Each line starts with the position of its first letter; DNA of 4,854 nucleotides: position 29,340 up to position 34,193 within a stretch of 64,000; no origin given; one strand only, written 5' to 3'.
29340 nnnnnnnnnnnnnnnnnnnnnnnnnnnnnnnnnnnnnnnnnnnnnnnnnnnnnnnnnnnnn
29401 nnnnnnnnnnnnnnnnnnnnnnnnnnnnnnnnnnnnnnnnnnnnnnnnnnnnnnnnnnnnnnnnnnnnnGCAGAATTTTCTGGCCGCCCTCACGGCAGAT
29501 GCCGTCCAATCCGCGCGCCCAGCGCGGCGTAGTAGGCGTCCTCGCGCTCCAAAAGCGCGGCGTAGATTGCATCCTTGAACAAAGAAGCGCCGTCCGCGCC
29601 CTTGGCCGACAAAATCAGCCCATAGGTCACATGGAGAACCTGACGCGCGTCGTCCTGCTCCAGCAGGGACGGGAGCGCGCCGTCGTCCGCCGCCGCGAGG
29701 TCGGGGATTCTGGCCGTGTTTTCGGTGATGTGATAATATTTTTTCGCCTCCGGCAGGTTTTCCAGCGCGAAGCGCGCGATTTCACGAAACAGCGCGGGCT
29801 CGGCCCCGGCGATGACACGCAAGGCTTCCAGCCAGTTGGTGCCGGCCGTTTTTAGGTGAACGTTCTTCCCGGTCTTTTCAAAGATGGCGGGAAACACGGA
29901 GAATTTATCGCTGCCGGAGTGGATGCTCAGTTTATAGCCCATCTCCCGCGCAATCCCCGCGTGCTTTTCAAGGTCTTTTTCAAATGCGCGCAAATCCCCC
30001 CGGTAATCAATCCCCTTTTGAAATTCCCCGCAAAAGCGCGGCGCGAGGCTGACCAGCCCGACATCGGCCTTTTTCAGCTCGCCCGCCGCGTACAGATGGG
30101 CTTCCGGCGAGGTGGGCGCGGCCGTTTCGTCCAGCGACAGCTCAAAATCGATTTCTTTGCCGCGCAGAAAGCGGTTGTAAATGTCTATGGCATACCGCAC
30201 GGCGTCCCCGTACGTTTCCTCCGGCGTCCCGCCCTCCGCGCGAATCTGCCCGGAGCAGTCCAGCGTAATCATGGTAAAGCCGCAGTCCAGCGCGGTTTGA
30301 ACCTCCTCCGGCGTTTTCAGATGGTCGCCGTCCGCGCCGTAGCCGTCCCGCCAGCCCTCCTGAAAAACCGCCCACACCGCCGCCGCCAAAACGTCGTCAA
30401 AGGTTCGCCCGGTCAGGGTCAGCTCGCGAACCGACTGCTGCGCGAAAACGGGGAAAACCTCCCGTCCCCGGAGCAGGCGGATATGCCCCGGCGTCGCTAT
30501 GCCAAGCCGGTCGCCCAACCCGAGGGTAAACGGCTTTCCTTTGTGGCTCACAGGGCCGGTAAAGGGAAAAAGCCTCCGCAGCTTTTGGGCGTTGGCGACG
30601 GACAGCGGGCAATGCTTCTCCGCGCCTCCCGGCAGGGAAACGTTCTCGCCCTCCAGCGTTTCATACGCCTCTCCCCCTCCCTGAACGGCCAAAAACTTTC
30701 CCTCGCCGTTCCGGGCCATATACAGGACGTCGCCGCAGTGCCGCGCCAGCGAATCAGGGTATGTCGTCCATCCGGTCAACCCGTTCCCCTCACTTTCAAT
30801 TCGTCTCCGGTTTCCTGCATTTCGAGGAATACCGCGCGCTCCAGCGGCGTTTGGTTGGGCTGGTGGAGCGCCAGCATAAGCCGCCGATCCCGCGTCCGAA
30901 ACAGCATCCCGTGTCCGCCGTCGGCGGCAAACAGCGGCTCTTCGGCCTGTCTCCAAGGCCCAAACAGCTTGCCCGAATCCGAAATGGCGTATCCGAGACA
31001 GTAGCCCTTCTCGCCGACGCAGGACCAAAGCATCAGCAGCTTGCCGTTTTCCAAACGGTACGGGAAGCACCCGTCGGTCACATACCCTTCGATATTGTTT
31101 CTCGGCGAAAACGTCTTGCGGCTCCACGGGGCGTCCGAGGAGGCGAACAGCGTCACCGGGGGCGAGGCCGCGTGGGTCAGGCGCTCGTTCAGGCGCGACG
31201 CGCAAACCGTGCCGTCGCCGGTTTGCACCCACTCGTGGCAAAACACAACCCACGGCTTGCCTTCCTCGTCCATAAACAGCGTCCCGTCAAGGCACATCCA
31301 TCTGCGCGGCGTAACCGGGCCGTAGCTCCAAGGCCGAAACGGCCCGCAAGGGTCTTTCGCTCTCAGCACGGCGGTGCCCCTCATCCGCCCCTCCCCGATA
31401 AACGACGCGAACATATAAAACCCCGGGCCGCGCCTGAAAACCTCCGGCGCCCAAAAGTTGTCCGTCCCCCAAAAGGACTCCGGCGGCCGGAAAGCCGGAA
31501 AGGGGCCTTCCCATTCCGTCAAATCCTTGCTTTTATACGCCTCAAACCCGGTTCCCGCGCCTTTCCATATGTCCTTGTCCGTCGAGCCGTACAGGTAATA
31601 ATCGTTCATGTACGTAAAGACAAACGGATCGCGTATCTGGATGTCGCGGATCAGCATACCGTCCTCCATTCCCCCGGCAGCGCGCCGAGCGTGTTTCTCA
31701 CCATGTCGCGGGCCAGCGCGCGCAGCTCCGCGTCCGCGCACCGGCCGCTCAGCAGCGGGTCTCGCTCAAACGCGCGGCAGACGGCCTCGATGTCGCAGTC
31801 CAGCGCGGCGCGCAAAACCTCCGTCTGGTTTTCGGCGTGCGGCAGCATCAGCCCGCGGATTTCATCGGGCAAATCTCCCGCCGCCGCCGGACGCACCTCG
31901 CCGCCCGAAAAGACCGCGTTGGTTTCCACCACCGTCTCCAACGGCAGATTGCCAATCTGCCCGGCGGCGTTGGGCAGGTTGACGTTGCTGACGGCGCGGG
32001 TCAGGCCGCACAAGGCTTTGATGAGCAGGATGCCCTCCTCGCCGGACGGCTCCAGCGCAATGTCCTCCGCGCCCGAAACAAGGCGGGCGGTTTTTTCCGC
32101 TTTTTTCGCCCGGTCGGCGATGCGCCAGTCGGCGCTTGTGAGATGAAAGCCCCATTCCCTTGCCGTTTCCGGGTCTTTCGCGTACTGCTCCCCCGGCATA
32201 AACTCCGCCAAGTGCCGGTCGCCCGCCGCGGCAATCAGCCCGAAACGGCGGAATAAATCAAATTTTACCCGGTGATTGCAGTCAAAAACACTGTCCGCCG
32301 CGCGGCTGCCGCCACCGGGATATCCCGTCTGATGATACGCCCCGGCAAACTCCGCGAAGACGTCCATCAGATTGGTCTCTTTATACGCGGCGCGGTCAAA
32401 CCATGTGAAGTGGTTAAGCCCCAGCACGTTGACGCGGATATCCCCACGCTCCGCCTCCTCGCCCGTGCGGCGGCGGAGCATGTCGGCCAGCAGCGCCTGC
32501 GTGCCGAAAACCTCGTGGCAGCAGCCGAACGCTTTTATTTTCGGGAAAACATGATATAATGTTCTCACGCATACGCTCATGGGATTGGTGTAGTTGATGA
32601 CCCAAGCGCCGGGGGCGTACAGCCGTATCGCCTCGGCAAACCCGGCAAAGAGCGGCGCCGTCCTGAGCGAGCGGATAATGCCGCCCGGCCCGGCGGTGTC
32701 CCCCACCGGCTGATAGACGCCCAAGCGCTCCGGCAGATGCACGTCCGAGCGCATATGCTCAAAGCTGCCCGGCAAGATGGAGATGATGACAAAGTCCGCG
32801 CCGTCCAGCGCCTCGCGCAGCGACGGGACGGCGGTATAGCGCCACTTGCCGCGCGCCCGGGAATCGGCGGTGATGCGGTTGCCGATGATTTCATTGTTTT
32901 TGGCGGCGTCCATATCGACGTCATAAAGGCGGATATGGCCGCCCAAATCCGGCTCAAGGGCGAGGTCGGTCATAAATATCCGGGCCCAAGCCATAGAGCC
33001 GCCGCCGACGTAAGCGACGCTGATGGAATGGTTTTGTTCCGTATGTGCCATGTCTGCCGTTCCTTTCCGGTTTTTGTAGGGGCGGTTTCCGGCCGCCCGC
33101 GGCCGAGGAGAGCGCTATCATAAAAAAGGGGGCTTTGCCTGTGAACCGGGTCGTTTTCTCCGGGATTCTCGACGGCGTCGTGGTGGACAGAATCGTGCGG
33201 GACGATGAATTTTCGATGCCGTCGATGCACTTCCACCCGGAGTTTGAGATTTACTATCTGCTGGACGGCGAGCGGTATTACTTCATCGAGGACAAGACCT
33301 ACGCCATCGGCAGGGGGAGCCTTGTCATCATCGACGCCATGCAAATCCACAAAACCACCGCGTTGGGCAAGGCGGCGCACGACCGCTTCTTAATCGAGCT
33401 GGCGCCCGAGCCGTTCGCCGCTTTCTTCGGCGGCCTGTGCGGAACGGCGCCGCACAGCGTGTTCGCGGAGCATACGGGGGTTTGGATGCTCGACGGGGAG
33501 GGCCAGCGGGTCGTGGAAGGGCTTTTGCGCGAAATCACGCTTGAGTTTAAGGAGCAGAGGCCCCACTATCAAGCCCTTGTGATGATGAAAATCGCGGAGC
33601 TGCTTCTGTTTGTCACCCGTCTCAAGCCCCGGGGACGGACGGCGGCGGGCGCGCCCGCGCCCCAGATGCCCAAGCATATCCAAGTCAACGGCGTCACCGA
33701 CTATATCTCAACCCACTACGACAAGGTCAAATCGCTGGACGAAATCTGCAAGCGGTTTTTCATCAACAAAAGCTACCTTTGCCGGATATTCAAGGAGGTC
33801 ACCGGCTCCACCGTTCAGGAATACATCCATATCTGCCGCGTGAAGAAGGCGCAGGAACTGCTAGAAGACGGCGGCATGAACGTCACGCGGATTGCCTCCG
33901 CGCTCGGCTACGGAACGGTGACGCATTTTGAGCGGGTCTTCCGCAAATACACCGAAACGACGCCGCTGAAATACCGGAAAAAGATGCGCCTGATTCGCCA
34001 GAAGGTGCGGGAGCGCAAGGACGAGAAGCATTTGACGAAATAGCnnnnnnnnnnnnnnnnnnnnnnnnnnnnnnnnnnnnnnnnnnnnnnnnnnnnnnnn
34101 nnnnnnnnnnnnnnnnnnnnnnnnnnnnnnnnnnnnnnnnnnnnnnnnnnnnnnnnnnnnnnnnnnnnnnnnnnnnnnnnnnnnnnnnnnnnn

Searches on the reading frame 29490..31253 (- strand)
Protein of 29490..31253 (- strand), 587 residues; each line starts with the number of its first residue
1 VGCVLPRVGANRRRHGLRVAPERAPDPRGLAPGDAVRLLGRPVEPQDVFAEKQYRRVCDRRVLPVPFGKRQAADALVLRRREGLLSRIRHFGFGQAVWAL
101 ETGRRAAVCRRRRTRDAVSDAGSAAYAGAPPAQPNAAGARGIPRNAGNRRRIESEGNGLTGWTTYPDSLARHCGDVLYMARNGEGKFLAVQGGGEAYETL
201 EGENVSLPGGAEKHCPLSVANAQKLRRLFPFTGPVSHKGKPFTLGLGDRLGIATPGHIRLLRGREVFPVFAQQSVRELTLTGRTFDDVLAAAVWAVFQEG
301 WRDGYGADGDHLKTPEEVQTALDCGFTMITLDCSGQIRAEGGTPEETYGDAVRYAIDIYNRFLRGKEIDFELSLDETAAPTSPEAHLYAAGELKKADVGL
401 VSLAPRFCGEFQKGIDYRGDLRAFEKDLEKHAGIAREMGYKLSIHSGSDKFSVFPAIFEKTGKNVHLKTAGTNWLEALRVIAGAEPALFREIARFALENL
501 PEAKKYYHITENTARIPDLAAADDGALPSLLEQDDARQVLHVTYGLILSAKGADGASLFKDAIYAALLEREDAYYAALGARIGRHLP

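Call 10: search_protein_families(library=pfam, proteins=[window:29490-31253:-], max_evalue=0.01)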
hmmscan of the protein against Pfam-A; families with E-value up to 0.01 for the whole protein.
window:29490-31253:- (587 aa): 1 family
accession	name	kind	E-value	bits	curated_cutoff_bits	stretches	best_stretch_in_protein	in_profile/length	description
PF16257.11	UxaE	-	3e-160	534.5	27.1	2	347-586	232-472/475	tagaturonate epimerase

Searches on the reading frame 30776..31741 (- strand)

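Call 10: search_protein_families(library=pfam, proteins=[window:30776-31741:-], max_evalue=0.01)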
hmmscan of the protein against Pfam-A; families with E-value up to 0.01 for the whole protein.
window:30776-31741:- (321 aa): 1 family
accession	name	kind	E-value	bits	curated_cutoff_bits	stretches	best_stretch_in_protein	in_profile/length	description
PF04616.20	Glyco_hydro_43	-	1e-32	114.1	32.2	1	36-307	10-278/288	Glycosyl hydrolases family 43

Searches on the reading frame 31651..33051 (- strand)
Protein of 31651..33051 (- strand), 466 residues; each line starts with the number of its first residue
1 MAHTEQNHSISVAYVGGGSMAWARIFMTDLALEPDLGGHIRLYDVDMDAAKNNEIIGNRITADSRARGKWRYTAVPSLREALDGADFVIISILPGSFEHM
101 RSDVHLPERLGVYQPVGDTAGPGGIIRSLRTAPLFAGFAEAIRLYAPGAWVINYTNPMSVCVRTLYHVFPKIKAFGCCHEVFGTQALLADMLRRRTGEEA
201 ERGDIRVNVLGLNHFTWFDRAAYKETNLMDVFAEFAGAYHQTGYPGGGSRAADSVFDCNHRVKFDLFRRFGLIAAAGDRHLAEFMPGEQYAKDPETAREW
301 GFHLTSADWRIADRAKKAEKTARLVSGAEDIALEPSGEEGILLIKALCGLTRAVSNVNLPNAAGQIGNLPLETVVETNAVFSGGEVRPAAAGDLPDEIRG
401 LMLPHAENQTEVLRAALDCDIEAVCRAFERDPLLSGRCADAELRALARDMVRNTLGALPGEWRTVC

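Call 10: search_protein_families(library=pfam, proteins=[window:31651-33051:-], max_evalue=0.01)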
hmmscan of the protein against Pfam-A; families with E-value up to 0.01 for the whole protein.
window:31651-33051:- (466 aa): 2 families
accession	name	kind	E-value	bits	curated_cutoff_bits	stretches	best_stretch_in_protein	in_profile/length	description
PF02056.22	Glyco_hydro_4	-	3.3e-50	170.6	23.2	1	12-192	2-181/183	Family 4 glycosyl hydrolase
PF11975.13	Glyco_hydro_4C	-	3.1e-38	132.3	24.1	1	209-433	1-210/211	Family 4 glycosyl hydrolase C-terminal domain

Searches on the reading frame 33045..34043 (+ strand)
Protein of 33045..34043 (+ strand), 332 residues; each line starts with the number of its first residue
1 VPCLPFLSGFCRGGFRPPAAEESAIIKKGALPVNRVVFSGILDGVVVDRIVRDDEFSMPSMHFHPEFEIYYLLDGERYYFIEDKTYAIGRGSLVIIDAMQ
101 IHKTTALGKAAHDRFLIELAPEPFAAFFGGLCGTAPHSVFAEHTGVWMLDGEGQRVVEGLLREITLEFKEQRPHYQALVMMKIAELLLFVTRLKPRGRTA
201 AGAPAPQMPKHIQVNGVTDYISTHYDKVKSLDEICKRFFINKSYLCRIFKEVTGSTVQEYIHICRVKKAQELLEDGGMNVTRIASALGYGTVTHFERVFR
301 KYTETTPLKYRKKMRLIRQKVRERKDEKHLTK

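Call 10: search_protein_families(library=pfam, proteins=[window:33045-34043:+], max_evalue=0.01)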
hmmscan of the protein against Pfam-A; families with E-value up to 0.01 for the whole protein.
window:33045-34043:+ (332 aa): 5 families
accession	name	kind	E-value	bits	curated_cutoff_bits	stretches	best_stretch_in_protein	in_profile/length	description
PF12833.13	HTH_18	-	2.6e-22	79.3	33.6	1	234-312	1-79/80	Helix-turn-helix domain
PF00165.29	HTH_AraC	-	9.5e-16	57.9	26.6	2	274-312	2-42/42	Bacterial regulatory helix-turn-helix proteins, AraC family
PF02311.25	AraC_binding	-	1.5e-10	41.4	21.1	1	52-187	10-135/135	AraC-like ligand binding domain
PF07883.17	Cupin_2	-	1.6e-06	28.1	27.2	1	60-109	12-61/70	Cupin domain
PF13384.12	HTH_23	-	0.0043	17.3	24.6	0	224-251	13-40/50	Homeodomain-like domain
